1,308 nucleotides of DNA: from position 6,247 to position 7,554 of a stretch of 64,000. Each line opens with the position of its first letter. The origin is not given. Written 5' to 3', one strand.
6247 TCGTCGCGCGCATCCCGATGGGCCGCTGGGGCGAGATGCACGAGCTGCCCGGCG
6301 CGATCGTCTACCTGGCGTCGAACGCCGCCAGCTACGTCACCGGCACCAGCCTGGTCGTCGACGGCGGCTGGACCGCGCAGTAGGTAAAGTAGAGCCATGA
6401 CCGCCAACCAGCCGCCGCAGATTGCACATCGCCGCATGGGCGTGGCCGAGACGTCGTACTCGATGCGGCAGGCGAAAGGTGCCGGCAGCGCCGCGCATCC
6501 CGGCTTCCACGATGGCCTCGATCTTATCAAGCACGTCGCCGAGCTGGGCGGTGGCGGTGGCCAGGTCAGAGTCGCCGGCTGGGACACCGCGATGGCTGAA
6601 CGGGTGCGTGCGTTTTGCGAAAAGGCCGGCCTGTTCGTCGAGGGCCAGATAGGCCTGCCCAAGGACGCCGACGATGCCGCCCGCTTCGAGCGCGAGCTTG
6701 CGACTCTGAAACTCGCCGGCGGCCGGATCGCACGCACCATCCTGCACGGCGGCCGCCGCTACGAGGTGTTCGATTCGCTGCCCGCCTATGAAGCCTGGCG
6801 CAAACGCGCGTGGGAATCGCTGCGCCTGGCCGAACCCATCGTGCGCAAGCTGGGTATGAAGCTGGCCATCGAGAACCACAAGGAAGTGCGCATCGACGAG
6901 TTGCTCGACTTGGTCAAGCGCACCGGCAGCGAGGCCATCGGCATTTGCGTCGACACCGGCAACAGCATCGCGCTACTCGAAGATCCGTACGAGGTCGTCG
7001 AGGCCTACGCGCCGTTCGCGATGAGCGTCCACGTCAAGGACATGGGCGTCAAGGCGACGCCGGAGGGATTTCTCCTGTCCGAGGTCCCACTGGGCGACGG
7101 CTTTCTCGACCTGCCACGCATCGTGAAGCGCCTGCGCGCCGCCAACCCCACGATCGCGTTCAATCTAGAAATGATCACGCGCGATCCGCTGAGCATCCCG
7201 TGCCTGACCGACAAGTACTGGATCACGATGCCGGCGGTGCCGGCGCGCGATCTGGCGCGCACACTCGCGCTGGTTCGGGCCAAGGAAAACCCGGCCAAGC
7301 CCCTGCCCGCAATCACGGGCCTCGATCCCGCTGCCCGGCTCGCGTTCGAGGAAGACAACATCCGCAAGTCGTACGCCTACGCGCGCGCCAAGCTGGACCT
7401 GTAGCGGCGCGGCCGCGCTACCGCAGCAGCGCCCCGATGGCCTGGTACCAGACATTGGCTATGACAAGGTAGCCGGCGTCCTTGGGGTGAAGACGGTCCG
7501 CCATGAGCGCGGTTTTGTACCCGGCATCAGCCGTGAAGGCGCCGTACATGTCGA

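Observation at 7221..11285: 3.37-kb foreign segment inserted between two convergent genes and bracketed by 348-bp direct repeats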

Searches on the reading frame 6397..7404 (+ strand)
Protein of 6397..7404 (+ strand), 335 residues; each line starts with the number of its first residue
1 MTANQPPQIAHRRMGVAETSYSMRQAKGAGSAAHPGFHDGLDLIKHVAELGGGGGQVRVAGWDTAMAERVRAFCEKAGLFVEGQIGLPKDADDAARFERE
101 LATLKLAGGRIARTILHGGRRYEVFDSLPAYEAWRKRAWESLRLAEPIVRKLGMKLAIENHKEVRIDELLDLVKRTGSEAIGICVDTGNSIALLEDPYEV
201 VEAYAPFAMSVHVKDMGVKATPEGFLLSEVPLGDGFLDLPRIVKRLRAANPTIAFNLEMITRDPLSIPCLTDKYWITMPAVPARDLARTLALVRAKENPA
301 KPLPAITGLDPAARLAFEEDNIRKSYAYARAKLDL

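Call 10: search_protein_families(library=pfam, proteins=[window:6397-7404:+], max_evalue=0.01)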
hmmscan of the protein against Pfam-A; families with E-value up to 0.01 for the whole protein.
window:6397-7404:+ (335 aa): 1 family
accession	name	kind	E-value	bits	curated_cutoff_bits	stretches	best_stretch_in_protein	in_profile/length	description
PF01261.30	AP_endonuc_2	-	1.3e-21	77.9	31.1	1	47-263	4-233/249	Xylose isomerase-like TIM barrel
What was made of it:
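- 6397..7404 (+): Intact xylose-isomerase-like TIM-barrel gene (335 aa). Its last 184 nt lie in repeat copy A. Pfam AP_endonuc_2, E=1.3e-21 (call 10).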

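Call 11: find_encoding_contigs(protein=window:6397-7404:+, flank=10000, max_places=10)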
Protein window:6397-7404:+ (335 aa): no gene with exactly this product is on record in the collection.

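Call 16: find_related_loci(query=window:6397-7404:+, collection=genome_contigs, flank=10000)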
Query window:6397-7404:+ (335 aa) in genome_contigs; peptide patterns used: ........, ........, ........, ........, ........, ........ (x = any residue, [..] = any of these).
242 stretches matched a pattern; 205 encode a relative of the query (tblastn E <= 1e-3); the best 80 are kept; 80 distinct loci.
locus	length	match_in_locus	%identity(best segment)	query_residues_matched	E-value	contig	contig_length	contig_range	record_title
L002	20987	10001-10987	53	6-335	2e-106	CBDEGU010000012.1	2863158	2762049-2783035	MAG: Bryobacterales bacterium isolate 63e98ee0-76b8-4d66-b35b-f102d4a5bfdb genome assembly, contig: contig_12, whole gen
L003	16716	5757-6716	52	12-333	1e-105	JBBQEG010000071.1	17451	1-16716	MAG: Opitutales bacterium isolate Co_metawrap_1116 Cmw_1116_k141_5320238_length_17451_cov_11.3979, whole genome shotgun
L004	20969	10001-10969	52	11-335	3e-104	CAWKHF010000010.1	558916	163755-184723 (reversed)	MAG: uncultured Planctomycetota bacterium isolate MFD09603.bin.2.73 genome assembly, contig: contig_32757, whole genome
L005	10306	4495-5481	50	6-335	3e-104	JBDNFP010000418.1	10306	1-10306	MAG: Spirosomataceae bacterium isolate concoct.141.WLB k141_1348781, whole genome shotgun sequence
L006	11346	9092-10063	50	6-330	5e-100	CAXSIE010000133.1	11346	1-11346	MAG: uncultured Flavihumibacter sp. isolate private_X4_metawrap_bin.5 genome assembly, contig: private_X4_metawrap_bin.5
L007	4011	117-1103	50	6-335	3e-99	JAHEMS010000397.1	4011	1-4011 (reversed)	MAG: Bacteroidetes bacterium isolate Ww80 NODE_79090_length_4011_cov_2.506684, whole genome shotgun sequence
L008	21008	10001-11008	48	1-335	1e-98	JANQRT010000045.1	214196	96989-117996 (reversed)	MAG: Opitutaceae bacterium isolate IP29b_bin.74 k99_881338, whole genome shotgun sequence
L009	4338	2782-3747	51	13-335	3e-98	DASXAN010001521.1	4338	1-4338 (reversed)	MAG TPA_asm: Gemmataceae bacterium isolate SMAG_U3767 k141_3220468, whole genome shotgun sequence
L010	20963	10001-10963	48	6-330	1e-97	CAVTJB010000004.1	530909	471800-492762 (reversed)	MAG: uncultured Flavobacteriaceae bacterium isolate MFD05684.bin.2.114 genome assembly, contig: contig_44500, whole geno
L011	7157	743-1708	50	13-335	2e-97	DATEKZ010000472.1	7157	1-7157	MAG TPA_asm: Verrucomicrobiia bacterium isolate SMAG_U8903 k141_1797810, whole genome shotgun sequence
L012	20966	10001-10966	49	13-335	1e-96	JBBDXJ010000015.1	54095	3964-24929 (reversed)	MAG: Cyclobacteriaceae bacterium isolate LejiaD_45_11 Lejia_D_1060_length_54095_cov_6, whole genome shotgun sequence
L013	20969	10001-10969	49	11-335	3e-96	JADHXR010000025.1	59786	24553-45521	MAG: Phycisphaerae bacterium isolate BS750m-G58 BS-750m-C314, whole genome shotgun sequence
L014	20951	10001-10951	47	13-330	5e-96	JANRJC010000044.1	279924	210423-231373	MAG: Bacteroidia bacterium isolate bins.86 k141_2126433, whole genome shotgun sequence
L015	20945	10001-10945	47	14-329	1e-95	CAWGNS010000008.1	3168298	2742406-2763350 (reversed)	MAG: Terriglobia bacterium isolate MFD05684.bin.1.401 genome assembly, contig: contig_33139, whole genome shotgun sequen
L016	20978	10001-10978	48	8-335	1e-95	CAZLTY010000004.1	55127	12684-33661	MAG TPA_asm: uncultured Pirellulales bacterium isolate binchicken_co142_456 genome assembly, contig: NODE_1531_length_55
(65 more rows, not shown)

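Call 17: find_homologous_proteins(query=window:6397-7404:+, max_evalue=1e-40)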
Query window:6397-7404:+ (335 aa): 5059 proteins with E <= 1e-40 among 8000 candidates; the best 120 are listed.
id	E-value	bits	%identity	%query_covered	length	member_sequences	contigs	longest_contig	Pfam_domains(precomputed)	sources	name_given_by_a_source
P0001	2.0e-220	749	100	100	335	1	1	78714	PF01261.31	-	-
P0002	5.4e-138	478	67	96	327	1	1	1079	PF01261.31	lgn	-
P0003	1.5e-129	450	63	96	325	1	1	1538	PF01261.31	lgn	-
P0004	5.6e-111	389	56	96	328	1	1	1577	PF01261.31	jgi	jgi:sugar phosphate isomerase/epimerase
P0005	1.3e-108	381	54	96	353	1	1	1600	PF01261.31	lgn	-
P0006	8.1e-107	375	55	97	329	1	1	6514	PF01261.31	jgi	jgi:3-oxoisoapionate decarboxylase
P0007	2.9e-106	374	54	99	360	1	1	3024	PF01261.31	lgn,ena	-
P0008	3.8e-106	373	56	96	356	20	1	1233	PF01261.31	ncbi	-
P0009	3.3e-105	370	52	97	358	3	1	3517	PF01261.31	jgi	-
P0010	2.5e-104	367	53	97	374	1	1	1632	PF01261.31,PF10518.15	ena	-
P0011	3.3e-104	367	52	99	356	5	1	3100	PF01261.31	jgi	-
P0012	3.3e-103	363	52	97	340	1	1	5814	PF01261.31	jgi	jgi:sugar phosphate isomerase/epimerase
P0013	3.9e-103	363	50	99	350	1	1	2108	PF01261.31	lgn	-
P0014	7.0e-103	362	53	97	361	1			PF01261.31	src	-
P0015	2.4e-102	361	53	96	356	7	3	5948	PF01261.31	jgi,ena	-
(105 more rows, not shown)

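Call 30: find_related_loci(query=window:6397-7404:+, collection=metagenome_contigs, flank=8000)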
Query window:6397-7404:+ (335 aa) in metagenome_contigs; peptide patterns used: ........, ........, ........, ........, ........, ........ (x = any residue, [..] = any of these).
434 stretches matched a pattern; 303 encode a relative of the query (tblastn E <= 1e-3); the best 80 are kept; 80 distinct loci.
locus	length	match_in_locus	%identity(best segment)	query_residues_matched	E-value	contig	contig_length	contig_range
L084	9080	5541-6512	50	11-335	6e-107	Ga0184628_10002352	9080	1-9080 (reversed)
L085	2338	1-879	55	42-335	6e-112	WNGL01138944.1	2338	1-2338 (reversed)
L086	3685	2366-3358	52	4-335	7e-108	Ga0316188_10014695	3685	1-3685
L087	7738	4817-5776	52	12-333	7e-106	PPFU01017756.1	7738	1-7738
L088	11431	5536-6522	50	6-335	1e-104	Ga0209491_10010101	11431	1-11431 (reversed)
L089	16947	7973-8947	50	1-329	6e-104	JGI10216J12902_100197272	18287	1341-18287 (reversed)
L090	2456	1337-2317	49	8-335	4e-103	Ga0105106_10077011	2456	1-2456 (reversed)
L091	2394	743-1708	49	12-335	2e-103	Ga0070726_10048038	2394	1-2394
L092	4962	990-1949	51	12-335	4e-98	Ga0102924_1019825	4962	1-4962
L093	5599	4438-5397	48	14-335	2e-97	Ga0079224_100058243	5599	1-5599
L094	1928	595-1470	50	37-331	3e-103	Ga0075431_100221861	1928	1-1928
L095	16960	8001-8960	47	13-333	1e-97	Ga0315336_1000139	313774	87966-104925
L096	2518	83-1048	48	13-335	5e-101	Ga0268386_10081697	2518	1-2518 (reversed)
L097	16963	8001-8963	49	14-335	1e-96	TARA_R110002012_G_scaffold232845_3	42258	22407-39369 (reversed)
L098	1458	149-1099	49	13-330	4e-102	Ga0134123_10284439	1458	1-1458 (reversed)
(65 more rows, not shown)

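Call 59: search_protein_families(library=ncbifam, proteins=[window:6397-7404:+], max_evalue=0.01)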
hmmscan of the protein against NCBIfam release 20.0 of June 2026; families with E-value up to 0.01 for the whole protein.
window:6397-7404:+ (335 aa): 5 families
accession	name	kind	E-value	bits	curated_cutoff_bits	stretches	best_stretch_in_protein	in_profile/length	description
TIGR04379.1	myo_inos_iolE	equivalog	1.6e-05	24.6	290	1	136-217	129-213/290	myo-inosose-2 dehydratase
NF041277.1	coba_remo_CbiR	equivalog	1.9e-05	24.3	105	1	112-216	100-197/249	cobamide remodeling phosphodiesterase CbiR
TIGR00542.1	hxl6Piso_put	equivalog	0.00031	20.2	272.15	1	143-262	136-252/279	L-ribulose-5-phosphate 3-epimerase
NF009689.0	PRK13210.1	subfamily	0.00041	19.6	200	1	132-263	126-260/286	L-ribulose-5-phosphate 3-epimerase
NF009688.0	PRK13209.1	subfamily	0.0012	17.9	317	1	135-260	133-255/286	L-ribulose-5-phosphate 3-epimerase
